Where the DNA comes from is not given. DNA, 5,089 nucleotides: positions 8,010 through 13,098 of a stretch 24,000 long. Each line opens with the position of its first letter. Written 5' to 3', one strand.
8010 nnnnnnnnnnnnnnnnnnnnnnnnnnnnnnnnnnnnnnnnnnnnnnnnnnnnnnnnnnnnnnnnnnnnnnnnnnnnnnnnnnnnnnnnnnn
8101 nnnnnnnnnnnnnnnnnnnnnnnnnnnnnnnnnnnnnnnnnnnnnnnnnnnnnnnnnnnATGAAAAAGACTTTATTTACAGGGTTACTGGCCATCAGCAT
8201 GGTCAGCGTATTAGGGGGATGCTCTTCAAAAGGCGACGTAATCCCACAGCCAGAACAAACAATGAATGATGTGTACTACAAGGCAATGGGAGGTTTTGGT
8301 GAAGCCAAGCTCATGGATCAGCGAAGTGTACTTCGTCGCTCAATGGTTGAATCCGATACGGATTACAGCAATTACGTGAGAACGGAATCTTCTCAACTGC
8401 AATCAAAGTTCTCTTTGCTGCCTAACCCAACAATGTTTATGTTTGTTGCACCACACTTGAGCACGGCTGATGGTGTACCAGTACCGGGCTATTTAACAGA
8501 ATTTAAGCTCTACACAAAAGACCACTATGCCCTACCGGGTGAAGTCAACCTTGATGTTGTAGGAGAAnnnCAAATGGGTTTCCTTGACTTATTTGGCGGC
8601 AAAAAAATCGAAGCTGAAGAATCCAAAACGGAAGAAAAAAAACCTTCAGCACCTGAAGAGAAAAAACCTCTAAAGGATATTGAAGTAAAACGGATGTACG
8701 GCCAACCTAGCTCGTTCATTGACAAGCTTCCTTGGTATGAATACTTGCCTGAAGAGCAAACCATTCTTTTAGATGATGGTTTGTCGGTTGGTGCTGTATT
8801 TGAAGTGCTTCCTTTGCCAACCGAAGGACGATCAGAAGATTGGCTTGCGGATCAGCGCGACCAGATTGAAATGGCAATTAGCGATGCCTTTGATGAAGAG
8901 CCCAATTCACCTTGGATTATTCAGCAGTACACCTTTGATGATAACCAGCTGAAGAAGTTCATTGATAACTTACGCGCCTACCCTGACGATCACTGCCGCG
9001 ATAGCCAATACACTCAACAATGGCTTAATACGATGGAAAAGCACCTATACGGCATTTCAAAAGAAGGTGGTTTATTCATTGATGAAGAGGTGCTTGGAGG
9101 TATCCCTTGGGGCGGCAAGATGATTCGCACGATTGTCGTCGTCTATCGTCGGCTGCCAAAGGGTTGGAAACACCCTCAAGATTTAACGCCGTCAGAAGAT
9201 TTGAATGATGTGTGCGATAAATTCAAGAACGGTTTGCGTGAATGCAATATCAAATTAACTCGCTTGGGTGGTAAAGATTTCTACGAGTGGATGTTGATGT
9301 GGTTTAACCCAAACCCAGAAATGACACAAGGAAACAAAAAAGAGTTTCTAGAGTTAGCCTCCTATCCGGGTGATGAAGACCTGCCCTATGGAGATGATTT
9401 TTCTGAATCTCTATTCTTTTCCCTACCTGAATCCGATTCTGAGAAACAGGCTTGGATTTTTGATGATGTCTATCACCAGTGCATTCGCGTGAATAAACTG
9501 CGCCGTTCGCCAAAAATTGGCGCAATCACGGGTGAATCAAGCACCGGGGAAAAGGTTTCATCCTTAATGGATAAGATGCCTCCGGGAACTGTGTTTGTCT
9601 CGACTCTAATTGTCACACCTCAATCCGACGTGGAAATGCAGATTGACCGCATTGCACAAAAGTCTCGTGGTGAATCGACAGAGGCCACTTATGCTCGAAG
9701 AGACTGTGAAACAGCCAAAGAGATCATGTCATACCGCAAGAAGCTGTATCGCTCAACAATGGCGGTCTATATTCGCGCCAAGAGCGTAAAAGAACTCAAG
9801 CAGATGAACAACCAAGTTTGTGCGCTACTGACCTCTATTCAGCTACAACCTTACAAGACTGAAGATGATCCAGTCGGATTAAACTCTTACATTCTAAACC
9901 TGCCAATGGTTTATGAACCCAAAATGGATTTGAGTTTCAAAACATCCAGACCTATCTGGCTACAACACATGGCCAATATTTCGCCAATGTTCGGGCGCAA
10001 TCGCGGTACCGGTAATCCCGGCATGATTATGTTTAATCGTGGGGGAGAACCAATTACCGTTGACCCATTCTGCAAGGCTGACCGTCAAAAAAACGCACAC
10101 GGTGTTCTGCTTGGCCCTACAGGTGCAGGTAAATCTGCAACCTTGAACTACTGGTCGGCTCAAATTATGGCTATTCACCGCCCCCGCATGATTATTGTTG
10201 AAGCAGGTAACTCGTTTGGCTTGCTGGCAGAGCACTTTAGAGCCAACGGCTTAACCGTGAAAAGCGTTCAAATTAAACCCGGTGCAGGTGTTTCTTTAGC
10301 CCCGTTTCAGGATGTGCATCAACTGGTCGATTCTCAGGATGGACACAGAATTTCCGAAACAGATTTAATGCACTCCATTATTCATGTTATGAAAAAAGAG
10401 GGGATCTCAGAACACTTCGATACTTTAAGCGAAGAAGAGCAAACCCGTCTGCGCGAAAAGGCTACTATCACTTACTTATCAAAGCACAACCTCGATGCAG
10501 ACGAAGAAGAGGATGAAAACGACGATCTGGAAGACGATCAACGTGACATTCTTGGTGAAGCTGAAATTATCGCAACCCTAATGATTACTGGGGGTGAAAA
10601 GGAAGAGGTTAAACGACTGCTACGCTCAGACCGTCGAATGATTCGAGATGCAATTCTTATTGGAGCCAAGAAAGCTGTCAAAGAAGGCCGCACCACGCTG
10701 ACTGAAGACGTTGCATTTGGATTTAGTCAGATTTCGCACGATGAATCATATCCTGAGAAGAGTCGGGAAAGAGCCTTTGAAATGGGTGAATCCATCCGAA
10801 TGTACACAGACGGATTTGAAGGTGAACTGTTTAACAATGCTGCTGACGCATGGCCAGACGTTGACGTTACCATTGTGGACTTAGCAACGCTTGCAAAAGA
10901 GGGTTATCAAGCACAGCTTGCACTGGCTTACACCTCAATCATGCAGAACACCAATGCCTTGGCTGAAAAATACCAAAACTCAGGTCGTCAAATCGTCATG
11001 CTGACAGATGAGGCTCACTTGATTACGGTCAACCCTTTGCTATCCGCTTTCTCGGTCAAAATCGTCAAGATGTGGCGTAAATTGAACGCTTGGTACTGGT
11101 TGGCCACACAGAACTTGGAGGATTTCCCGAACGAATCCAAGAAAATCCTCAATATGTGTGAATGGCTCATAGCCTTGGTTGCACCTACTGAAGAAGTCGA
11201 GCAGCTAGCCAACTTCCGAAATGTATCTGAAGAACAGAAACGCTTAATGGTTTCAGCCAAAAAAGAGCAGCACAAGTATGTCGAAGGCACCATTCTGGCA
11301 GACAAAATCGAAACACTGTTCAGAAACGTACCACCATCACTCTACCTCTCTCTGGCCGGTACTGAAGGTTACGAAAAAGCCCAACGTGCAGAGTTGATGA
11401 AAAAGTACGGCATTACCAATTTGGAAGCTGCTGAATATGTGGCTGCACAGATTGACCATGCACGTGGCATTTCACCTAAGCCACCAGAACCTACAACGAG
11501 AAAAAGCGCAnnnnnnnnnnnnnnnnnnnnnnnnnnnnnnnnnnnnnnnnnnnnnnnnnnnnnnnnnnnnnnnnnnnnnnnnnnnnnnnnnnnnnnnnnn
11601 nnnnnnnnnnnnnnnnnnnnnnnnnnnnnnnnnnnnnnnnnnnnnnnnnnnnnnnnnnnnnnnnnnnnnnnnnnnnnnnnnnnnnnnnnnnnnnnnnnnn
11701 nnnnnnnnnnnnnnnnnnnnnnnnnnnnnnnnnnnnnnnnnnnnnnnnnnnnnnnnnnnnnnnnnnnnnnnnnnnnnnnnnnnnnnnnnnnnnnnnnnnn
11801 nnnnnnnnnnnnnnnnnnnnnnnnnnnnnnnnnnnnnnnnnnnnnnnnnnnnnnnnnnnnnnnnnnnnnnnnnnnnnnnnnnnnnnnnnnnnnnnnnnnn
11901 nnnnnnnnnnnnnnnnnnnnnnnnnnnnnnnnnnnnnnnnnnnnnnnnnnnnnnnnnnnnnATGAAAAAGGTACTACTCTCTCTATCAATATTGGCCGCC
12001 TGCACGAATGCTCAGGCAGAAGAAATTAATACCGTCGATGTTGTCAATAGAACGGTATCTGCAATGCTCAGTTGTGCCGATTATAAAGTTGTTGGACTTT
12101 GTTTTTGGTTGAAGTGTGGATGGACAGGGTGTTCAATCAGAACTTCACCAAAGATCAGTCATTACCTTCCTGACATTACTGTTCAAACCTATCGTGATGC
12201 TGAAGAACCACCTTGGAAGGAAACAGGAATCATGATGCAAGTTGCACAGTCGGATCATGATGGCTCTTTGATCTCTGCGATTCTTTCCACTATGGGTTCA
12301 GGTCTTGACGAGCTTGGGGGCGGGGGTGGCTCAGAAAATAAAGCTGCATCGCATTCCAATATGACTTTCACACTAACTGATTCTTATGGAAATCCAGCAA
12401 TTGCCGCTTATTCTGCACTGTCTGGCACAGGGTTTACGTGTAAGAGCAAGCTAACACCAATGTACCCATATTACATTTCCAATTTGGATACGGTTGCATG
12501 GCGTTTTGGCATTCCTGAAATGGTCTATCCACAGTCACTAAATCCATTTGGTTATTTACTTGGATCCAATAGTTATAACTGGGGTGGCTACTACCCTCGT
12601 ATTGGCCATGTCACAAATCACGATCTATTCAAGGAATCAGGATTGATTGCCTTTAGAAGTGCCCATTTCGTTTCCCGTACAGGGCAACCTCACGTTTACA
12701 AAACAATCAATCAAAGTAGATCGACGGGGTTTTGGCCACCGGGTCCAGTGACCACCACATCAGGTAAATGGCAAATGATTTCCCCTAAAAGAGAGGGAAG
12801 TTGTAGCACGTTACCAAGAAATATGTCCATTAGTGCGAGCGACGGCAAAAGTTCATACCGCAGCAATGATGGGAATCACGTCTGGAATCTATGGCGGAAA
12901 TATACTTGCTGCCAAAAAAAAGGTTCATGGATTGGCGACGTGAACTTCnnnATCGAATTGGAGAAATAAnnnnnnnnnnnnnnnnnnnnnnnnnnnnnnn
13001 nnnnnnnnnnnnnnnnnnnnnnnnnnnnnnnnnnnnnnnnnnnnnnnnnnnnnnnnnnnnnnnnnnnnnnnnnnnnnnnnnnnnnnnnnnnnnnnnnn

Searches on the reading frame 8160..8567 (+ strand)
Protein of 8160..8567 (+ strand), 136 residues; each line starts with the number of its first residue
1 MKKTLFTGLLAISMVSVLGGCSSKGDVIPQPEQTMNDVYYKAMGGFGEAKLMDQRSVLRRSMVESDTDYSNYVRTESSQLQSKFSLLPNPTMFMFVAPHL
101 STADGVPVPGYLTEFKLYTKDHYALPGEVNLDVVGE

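Call 41: find_encoding_contigs(protein=window:8160-8567:+, flank=4000, max_places=10)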
Protein window:8160-8567:+ (136 aa): 10 contigs read that carry it; 9 places shown.
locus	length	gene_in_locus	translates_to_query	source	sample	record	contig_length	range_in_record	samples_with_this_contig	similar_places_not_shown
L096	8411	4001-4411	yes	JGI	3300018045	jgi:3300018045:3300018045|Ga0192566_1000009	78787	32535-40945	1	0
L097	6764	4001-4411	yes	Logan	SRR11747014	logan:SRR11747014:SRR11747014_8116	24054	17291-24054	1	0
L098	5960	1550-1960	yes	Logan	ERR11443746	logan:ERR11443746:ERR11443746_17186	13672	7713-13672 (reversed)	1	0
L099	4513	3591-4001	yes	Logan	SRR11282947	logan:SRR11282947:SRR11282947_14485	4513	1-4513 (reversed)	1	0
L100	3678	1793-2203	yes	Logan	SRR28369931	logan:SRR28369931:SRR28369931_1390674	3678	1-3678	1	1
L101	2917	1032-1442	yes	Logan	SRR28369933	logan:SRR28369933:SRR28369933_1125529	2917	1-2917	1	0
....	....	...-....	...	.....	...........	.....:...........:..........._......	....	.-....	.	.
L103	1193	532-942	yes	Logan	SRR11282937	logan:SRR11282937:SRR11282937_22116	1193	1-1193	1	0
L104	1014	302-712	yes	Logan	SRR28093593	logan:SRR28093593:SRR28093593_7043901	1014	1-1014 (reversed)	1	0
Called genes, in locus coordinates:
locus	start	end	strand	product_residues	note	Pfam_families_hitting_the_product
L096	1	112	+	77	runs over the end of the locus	PF11660:DUF3262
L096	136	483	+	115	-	PF11190:DUF2976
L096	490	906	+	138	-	PF11990:DUF3487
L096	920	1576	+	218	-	PF11444:DUF2895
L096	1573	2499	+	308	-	PF11920:DUF3438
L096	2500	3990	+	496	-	-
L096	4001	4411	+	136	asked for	-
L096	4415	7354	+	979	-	PF11130:TraC_F_IV, PF19044:P-loop_TraG (faint)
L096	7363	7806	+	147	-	PF07511:DUF1525 (weak)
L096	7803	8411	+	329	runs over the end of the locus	PF06834:TraU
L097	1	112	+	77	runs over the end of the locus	PF11660:DUF3262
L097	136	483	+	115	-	PF11190:DUF2976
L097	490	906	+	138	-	PF11990:DUF3487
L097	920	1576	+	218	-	PF11444:DUF2895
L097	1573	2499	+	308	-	PF11920:DUF3438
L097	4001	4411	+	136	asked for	-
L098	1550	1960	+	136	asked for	-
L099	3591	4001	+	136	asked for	-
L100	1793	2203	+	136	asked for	-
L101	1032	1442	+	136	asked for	-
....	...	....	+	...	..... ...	-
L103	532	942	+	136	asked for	-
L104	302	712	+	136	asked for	-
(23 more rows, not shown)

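Call 61: search_protein_families(library=ncbifam, proteins=[window:8160-8567:+], max_evalue=0.00001)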
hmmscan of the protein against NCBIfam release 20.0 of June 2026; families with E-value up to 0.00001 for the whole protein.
window:8160-8567:+ (136 aa): 1 family
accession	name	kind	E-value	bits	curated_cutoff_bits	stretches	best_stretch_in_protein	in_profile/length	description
TIGR03751.1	conj_TIGR03751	hypoth_equivalog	7.2e-29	100.8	77.7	1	14-129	4-123/124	TIGR03751 family conjugal transfer lipoprotein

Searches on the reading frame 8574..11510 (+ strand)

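Call 61: search_protein_families(library=ncbifam, proteins=[window:8574-11510:+], max_evalue=0.00001)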
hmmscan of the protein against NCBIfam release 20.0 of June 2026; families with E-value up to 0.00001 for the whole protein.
window:8574-11510:+ (979 aa): 7 families
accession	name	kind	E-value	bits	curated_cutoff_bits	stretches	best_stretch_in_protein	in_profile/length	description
TIGR03744.1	traC_PFL_4706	equivalog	0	1252.4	520.6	1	37-965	4-892/892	conjugative transfer ATPase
TIGR02746.1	TraC-F-type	equivalog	3.4e-27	94.7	567.05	1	439-958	361-798/800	type IV secretion system protein TraC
TIGR00929.1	VirB4_CagE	subfamily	5.6e-25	87.7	643.1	1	341-903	271-735/792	VirB4 family type IV secretion/conjugal transfer ATPase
NF045975.1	VirB4_plasma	equivalog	3.4e-22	78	590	1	747-881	697-843/894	Mbov_0397 family ICE element conjugal transfer ATPase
NF045971.1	conju_CD1110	equivalog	8.3e-14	50.8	325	1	729-896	555-719/752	VirB4-like conjugal transfer ATPase, CD1110 family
NF010473.0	PRK13898.1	equivalog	6.5e-06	24.5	1050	0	507-544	447-483/801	type IV secretion system ATPase VirB4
NF010466.0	PRK13891.1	subfamily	9.9e-06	23.7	1322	0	461-559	449-540/852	conjugal transfer protein TrbE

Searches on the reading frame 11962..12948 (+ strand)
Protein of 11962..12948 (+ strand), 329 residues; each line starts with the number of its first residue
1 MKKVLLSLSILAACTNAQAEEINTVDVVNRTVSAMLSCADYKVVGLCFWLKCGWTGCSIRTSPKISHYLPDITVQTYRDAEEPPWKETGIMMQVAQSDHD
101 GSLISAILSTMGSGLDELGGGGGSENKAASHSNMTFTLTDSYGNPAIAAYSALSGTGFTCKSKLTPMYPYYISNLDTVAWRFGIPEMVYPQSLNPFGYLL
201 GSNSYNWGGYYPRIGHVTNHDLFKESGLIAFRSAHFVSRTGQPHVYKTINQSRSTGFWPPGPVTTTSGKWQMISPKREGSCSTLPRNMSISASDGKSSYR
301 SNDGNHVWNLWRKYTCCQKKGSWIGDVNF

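Call 61: search_protein_families(library=ncbifam, proteins=[window:11962-12948:+], max_evalue=0.00001)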
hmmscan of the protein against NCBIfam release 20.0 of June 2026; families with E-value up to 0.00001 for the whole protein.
window:11962-12948:+ (329 aa): 1 family
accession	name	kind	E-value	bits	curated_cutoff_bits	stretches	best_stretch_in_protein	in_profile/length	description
TIGR03756.1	conj_TIGR03756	hypoth_equivalog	5.1e-89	298.5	188.35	1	22-322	1-291/298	TIGR03756 family integrating conjugative element protein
